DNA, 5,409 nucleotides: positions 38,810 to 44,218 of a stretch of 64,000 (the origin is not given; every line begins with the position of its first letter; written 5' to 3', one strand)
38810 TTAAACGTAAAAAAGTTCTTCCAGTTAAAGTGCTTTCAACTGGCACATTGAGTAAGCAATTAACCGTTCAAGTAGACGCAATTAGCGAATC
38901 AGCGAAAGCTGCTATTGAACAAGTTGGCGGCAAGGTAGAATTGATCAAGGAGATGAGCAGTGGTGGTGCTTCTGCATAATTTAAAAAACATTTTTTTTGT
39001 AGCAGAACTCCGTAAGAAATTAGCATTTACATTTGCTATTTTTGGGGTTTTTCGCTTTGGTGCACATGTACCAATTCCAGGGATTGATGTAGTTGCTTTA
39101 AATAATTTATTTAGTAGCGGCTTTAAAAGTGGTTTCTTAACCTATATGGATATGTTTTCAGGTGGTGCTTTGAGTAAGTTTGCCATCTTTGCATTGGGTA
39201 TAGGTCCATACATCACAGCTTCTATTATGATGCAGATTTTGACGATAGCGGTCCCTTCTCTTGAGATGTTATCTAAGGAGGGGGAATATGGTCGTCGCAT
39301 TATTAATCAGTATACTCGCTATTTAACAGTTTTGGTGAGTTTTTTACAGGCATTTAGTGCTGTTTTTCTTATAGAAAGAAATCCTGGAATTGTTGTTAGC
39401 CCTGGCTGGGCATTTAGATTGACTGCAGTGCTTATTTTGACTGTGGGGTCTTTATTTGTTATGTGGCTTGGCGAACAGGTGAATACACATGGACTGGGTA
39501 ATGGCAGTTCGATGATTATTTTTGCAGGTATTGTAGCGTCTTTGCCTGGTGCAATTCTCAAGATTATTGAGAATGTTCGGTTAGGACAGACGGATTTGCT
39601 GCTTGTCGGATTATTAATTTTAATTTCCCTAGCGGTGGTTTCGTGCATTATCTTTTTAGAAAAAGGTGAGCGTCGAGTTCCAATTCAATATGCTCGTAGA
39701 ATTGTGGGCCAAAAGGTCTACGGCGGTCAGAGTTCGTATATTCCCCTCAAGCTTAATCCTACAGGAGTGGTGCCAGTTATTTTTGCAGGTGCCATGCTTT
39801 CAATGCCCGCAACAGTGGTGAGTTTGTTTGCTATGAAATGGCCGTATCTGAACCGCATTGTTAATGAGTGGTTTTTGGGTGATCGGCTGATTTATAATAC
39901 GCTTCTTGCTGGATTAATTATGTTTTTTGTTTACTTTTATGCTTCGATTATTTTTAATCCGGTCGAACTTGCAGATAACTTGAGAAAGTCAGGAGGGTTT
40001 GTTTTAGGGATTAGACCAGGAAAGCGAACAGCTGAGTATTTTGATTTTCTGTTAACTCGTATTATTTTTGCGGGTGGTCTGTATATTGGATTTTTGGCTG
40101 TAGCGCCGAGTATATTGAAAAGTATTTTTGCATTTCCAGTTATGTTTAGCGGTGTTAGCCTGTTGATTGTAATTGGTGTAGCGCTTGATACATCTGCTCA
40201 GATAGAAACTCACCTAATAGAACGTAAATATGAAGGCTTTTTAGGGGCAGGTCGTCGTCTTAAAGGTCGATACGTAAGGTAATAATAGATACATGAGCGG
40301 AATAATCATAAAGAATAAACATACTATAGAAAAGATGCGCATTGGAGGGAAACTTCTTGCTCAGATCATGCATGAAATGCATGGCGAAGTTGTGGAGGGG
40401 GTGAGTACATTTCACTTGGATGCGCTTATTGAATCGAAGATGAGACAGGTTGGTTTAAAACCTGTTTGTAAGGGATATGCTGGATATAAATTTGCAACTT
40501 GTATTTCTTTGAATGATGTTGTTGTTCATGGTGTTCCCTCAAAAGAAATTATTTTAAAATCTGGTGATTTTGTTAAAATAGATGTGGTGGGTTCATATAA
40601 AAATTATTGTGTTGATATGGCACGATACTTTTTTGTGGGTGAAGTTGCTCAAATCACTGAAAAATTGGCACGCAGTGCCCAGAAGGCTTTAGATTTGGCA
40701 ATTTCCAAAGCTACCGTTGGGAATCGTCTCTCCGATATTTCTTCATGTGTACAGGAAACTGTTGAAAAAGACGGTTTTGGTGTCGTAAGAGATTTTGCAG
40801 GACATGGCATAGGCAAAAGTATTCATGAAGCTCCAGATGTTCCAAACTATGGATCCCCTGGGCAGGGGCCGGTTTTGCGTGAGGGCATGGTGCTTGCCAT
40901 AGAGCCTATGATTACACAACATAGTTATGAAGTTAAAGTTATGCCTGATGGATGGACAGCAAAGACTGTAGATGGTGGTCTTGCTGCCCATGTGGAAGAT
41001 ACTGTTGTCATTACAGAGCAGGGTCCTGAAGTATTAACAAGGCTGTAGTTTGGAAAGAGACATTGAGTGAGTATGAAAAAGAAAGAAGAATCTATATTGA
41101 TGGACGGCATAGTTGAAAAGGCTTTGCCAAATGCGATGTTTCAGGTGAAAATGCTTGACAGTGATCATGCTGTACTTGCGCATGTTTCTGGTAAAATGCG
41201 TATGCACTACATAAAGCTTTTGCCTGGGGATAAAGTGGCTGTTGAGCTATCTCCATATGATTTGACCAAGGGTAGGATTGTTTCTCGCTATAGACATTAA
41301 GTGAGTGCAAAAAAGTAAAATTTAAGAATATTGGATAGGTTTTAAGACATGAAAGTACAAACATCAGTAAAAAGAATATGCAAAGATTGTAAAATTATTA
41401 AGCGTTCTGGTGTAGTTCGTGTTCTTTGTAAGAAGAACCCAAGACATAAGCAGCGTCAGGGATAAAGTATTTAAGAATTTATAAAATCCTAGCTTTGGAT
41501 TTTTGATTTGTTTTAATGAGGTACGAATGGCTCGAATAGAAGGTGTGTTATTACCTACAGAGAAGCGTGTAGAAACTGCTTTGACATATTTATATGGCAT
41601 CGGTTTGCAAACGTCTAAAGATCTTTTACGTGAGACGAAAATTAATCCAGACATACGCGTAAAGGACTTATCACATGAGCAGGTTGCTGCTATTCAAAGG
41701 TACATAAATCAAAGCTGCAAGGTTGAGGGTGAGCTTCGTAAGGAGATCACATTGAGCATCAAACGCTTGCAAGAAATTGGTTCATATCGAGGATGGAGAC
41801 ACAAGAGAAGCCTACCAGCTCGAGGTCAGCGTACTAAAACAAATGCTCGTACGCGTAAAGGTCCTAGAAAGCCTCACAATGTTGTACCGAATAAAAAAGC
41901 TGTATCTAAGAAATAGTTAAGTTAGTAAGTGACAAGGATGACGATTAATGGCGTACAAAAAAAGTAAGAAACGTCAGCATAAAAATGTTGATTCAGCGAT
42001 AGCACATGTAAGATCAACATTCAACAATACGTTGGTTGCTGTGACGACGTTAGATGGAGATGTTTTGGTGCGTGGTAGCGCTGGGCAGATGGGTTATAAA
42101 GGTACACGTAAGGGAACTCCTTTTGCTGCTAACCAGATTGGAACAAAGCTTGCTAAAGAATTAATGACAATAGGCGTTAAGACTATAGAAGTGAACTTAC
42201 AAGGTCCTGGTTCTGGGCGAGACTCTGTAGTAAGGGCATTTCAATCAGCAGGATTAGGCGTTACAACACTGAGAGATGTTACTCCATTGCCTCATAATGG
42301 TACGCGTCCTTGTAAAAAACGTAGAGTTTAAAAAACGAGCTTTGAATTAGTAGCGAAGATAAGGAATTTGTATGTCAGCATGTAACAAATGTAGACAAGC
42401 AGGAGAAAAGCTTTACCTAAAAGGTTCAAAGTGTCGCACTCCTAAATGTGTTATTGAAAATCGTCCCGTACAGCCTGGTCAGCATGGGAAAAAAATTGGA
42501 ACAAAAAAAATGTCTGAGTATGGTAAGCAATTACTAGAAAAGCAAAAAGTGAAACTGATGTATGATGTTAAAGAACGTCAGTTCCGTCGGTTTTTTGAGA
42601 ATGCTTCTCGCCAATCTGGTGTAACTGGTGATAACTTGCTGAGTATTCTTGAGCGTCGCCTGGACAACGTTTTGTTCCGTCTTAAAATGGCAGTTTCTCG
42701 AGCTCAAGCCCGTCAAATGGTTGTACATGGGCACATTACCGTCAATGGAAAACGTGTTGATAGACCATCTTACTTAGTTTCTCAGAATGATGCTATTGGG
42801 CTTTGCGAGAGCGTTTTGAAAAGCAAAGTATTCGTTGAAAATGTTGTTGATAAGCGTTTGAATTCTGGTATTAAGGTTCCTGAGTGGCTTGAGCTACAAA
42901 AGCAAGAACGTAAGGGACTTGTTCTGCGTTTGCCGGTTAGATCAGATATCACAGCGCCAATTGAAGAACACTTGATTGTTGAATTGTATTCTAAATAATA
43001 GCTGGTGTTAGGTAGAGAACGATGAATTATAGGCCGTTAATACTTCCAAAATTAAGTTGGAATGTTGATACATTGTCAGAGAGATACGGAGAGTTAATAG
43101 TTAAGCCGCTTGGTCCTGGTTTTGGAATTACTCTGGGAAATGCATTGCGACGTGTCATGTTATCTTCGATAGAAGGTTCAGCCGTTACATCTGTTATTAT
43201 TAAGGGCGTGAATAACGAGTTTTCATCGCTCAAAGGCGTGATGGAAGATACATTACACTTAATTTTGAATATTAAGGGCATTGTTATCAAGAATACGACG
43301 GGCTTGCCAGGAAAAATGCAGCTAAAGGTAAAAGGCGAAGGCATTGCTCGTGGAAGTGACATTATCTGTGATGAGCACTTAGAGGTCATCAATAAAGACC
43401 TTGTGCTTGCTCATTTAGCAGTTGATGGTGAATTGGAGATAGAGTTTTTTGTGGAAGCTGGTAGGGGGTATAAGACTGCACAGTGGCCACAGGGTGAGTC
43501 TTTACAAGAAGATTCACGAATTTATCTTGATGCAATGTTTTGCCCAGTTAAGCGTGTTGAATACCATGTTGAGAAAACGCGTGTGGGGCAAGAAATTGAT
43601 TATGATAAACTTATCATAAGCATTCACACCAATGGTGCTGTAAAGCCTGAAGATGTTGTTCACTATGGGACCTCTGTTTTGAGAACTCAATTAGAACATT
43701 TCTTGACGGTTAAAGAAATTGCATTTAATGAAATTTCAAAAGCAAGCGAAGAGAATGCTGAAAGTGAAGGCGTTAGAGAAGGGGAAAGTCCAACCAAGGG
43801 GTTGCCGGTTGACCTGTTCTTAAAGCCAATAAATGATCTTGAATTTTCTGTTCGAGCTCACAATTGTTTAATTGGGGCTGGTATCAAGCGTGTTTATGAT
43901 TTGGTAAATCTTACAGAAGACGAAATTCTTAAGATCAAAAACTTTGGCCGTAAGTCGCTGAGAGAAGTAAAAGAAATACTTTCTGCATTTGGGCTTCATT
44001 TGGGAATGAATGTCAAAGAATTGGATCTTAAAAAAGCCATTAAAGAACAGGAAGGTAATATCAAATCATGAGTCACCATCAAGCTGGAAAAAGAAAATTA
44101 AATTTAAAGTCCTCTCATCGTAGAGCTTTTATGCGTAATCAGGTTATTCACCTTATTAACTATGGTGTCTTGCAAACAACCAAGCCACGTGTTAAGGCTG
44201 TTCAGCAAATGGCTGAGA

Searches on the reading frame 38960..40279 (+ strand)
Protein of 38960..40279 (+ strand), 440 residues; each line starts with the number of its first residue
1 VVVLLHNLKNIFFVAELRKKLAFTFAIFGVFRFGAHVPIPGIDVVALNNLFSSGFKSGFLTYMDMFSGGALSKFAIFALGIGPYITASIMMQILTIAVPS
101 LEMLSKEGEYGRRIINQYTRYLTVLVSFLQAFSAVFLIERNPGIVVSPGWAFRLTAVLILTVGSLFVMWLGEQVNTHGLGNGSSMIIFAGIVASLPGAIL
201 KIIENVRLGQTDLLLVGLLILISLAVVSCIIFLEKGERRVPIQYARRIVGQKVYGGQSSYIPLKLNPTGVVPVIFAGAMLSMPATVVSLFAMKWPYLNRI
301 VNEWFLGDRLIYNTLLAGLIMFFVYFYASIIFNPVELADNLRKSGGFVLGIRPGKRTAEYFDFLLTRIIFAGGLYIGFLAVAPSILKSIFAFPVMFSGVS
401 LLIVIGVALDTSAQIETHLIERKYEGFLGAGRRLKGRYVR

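Call 7: search_protein_families(library=ncbifam, proteins=[window:38960-40279:+], max_evalue=0.001)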
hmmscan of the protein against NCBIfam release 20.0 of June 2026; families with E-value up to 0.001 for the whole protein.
window:38960-40279:+ (440 aa): 4 families
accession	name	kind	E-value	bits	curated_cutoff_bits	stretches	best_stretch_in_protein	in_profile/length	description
TIGR00967.1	3a0501s007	equivalog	4.3e-115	384.9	253.6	1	18-424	1-414/414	preprotein translocase subunit SecY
NF009082.0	PRK12417.1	equivalog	2e-47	161.8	353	1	14-428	9-402/406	accessory Sec system protein translocase subunit SecY2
TIGR02920.1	acc_sec_Y2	equivalog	2.6e-44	151.6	249.6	1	18-428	3-395/395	accessory Sec system protein translocase subunit SecY2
NF006341.0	PRK08568.1-5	equivalog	1.2e-10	41.3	300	1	72-203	71-201/464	preprotein translocase subunit SecY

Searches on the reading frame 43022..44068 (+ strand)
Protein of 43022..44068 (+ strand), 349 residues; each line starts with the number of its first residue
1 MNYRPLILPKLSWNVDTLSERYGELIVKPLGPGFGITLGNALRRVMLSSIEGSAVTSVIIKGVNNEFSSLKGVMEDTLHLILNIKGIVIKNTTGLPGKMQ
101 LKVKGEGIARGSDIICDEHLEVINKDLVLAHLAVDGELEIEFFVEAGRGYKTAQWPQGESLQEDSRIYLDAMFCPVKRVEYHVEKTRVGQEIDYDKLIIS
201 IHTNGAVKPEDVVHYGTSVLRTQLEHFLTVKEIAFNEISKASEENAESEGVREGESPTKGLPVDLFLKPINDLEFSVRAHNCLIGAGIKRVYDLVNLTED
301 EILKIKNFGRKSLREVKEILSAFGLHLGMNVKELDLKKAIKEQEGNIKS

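Call 7: search_protein_families(library=ncbifam, proteins=[window:43022-44068:+], max_evalue=0.001)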
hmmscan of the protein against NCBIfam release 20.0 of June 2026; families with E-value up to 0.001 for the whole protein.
window:43022-44068:+ (349 aa): 12 families
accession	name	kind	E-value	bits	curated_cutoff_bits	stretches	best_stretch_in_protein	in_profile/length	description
NF003513.0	PRK05182.1-2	equivalog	4.3e-102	341.5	302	1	10-340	14-328/338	DNA-directed RNA polymerase subunit alpha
NF003519.0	PRK05182.2-5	equivalog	1.3e-96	323.3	277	1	12-331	11-318/320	DNA-directed RNA polymerase subunit alpha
TIGR02027.1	rpoA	equivalog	2.2e-91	306.1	227.8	1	22-330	1-298/298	DNA-directed RNA polymerase subunit alpha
NF003515.0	PRK05182.2-1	equivalog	3.7e-80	269.5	406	1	17-327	15-310/314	DNA-directed RNA polymerase subunit alpha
NF003516.0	PRK05182.2-2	equivalog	5.2e-80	268.9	353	1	18-334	16-310/315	DNA-directed RNA polymerase subunit alpha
NF003514.0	PRK05182.1-4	equivalog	1.8e-79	266.8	434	1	15-340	11-321/338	DNA-directed RNA polymerase subunit alpha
NF003517.0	PRK05182.2-3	equivalog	6.7e-78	262.1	356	1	14-348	15-338/344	DNA-directed RNA polymerase subunit alpha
NF003518.0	PRK05182.2-4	equivalog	9.5e-66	222.1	523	1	19-327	15-308/312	DNA-directed RNA polymerase subunit alpha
NF001988.0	PRK00783.1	equivalog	2.6e-08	33.9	153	0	174-230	203-260/266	DNA-directed RNA polymerase subunit D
NF011548.0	PRK14979.1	equivalog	3.1e-06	27.5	194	1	35-156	23-138/195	DNA-directed RNA polymerase subunit D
NF011498.0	PRK14906.1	equivalog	1.8e-05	22.3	1437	1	270-326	1315-1371/1459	DNA-directed RNA polymerase subunit beta'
NF005841.0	PRK07758.1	equivalog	0.0002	21.6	115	1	275-325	42-92/95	hypothetical protein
